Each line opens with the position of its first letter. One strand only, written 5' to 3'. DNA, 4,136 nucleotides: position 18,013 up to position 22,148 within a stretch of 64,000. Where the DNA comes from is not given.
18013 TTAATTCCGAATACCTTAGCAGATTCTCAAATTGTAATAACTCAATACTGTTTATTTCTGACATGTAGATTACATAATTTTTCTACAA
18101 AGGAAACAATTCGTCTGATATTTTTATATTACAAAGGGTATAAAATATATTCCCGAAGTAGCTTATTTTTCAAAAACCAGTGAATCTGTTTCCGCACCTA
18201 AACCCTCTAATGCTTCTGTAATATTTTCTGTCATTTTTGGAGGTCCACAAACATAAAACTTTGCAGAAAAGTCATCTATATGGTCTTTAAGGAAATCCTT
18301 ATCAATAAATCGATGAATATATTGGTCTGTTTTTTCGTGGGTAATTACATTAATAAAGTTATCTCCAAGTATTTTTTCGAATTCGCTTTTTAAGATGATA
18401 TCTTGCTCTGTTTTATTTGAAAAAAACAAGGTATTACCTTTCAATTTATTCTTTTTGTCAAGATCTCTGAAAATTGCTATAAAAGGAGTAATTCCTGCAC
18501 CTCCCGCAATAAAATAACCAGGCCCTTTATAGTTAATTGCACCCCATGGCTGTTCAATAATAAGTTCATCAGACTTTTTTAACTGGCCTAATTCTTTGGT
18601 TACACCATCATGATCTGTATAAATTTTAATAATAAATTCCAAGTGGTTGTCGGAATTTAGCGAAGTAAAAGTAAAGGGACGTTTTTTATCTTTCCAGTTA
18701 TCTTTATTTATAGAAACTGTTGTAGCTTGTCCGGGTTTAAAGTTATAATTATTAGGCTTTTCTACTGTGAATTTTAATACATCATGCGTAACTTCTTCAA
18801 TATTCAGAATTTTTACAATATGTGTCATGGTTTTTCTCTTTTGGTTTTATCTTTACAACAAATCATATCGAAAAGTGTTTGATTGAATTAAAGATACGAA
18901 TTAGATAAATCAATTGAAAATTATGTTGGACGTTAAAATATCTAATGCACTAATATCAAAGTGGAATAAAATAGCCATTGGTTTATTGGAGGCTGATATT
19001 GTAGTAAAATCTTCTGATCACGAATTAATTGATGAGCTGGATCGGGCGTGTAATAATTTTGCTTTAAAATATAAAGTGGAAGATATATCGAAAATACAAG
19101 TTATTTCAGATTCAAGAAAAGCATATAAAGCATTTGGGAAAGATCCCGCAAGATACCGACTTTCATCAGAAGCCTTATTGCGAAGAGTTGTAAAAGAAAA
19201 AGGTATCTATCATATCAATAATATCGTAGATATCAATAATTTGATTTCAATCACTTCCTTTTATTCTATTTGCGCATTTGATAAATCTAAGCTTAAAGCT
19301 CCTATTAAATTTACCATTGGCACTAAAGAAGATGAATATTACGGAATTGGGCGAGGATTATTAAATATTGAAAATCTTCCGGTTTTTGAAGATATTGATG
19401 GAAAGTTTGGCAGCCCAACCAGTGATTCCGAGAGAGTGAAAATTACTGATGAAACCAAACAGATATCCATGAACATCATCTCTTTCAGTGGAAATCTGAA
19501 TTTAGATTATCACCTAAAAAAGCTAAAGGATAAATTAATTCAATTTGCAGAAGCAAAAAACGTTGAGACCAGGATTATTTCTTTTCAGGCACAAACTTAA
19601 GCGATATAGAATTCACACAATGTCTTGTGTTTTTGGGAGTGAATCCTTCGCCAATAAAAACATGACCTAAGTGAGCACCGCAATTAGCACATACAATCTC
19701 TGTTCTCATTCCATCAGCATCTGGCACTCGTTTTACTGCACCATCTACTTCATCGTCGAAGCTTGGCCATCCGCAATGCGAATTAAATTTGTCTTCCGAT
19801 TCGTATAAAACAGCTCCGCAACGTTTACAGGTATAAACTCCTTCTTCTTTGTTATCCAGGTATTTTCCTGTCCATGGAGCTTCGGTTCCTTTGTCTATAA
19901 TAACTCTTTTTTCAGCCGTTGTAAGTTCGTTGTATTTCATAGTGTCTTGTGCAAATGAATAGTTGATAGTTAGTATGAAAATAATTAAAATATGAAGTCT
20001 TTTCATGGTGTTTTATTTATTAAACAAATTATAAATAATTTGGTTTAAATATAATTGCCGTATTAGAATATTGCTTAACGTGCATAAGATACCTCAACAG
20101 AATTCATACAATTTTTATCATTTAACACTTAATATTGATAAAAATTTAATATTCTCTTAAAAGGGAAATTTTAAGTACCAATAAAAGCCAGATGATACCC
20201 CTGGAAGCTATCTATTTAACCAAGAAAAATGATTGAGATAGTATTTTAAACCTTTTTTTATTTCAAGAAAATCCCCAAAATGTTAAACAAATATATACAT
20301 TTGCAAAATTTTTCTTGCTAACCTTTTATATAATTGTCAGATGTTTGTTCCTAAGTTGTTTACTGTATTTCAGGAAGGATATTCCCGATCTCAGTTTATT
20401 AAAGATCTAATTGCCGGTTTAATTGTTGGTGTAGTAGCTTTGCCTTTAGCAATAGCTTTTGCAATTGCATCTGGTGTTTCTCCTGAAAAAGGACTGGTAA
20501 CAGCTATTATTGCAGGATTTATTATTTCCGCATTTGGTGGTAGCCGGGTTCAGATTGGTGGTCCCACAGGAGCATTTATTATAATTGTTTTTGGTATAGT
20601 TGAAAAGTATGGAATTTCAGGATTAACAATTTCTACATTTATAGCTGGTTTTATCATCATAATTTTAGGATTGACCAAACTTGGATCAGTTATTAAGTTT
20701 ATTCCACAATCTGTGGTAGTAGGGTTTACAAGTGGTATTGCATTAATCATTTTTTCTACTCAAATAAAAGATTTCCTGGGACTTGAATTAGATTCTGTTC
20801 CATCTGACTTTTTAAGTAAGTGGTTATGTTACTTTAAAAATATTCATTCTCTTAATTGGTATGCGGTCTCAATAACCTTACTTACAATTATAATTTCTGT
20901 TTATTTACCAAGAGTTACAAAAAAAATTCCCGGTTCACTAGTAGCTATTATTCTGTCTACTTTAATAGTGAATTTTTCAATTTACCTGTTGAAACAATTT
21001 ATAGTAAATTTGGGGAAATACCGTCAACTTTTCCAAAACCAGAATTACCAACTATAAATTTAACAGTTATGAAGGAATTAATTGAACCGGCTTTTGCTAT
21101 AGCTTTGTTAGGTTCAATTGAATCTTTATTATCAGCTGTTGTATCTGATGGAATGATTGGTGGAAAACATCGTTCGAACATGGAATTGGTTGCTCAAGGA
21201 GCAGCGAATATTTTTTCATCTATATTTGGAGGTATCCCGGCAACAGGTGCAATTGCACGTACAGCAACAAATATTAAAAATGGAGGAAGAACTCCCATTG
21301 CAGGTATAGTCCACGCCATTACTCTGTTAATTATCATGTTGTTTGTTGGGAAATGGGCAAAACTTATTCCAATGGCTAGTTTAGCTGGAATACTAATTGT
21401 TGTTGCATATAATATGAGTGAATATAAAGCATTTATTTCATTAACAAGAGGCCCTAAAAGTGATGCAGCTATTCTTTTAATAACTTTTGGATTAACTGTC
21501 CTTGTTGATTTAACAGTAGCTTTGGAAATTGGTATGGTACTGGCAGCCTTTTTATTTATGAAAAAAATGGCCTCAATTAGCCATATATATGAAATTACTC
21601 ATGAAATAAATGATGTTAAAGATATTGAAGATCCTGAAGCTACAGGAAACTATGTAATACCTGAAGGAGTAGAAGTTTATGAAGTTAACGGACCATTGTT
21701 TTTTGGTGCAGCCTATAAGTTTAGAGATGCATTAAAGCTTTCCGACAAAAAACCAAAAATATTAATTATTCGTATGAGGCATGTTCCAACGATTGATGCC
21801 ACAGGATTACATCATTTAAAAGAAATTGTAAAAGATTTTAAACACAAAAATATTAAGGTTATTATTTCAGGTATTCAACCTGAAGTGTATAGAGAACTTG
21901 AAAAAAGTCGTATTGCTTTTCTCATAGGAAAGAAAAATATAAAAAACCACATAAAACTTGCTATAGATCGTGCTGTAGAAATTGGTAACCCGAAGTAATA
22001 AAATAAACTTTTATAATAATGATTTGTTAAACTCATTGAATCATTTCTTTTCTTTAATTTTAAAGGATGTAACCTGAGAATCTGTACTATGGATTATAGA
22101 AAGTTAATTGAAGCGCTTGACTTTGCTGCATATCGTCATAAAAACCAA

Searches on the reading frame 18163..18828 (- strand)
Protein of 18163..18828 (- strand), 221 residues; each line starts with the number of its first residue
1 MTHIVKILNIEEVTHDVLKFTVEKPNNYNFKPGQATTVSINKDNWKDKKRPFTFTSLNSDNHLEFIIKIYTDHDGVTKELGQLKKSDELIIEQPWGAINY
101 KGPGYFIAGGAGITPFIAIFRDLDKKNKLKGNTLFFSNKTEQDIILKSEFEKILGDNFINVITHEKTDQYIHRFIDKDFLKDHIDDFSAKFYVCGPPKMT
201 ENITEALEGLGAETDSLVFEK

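Call 50: search_protein_families(library=pfam, proteins=[window:18163-18828:-], max_evalue=0.00001)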
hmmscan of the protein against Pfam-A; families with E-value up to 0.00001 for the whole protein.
window:18163-18828:- (221 aa): 4 families
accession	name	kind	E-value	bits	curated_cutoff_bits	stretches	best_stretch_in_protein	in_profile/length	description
PF00175.26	NAD_binding_1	-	1.8e-15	58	22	1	106-203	1-107/109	Oxidoreductase NAD-binding domain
PF08022.18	FAD_binding_8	-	9.1e-09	35.8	22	1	5-81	4-79/109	FAD-binding domain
PF00970.30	FAD_binding_6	-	3.2e-08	34.3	21.1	1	7-100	4-99/99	Oxidoreductase FAD-binding domain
PF08030.17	NAD_binding_6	-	3.9e-06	27.5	22.2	0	106-140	6-45/156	Ferric reductase NAD binding domain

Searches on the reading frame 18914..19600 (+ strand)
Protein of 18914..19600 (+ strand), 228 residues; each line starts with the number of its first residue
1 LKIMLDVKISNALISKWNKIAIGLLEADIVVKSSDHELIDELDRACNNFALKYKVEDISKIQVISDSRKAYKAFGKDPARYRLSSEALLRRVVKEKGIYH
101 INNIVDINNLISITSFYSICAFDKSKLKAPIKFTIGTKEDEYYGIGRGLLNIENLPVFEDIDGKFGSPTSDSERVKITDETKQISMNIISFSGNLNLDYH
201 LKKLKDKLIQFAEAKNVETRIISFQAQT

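Call 50: search_protein_families(library=pfam, proteins=[window:18914-19600:+], max_evalue=0.00001)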
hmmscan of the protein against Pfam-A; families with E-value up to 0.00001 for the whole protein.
window:18914-19600:+ (228 aa): 1 family
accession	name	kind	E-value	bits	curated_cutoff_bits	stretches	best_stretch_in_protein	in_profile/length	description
PF03483.22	B3_4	-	3.4e-14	53.3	29.3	1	68-193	3-129/174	B3/4 domain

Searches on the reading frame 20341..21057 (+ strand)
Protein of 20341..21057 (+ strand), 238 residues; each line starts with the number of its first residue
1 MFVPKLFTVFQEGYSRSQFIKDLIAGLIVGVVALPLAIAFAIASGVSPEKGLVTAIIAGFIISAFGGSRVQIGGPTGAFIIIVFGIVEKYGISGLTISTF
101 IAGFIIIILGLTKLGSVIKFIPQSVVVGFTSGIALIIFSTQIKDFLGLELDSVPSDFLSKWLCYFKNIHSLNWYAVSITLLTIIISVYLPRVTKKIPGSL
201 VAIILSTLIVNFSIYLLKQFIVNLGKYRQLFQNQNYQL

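Call 63: search_protein_families(library=pfam, proteins=[window:20341-21057:+], max_evalue=0.00001)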
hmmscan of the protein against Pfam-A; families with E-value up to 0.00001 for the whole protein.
window:20341-21057:+ (238 aa): 1 family
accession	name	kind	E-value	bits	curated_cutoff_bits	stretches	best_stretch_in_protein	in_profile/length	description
PF00916.26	Sulfate_transp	-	2.8e-45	155.2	23.2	1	19-221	1-218/380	Sulfate permease family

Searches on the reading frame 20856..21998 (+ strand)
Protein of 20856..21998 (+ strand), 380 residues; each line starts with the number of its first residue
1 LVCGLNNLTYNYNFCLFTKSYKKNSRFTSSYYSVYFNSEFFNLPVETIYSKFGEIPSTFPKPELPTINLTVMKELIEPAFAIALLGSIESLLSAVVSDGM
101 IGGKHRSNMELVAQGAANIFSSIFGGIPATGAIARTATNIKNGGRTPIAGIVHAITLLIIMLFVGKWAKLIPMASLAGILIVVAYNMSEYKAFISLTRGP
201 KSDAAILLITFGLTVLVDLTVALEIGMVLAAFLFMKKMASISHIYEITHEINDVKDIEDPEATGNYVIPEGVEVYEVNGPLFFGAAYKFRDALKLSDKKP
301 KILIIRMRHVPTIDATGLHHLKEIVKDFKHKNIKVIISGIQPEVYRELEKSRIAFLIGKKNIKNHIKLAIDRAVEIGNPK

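Call 50: search_protein_families(library=pfam, proteins=[window:20856-21998:+], max_evalue=0.00001)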
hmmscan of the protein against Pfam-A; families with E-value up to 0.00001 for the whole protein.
window:20856-21998:+ (380 aa): 2 families
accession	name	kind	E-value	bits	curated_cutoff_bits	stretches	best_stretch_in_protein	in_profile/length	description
PF00916.26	Sulfate_transp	-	4e-43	148.1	23.2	1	48-210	217-380/380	Sulfate permease family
PF01740.26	STAS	-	1.7e-19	70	22.6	1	268-367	6-104/106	STAS domain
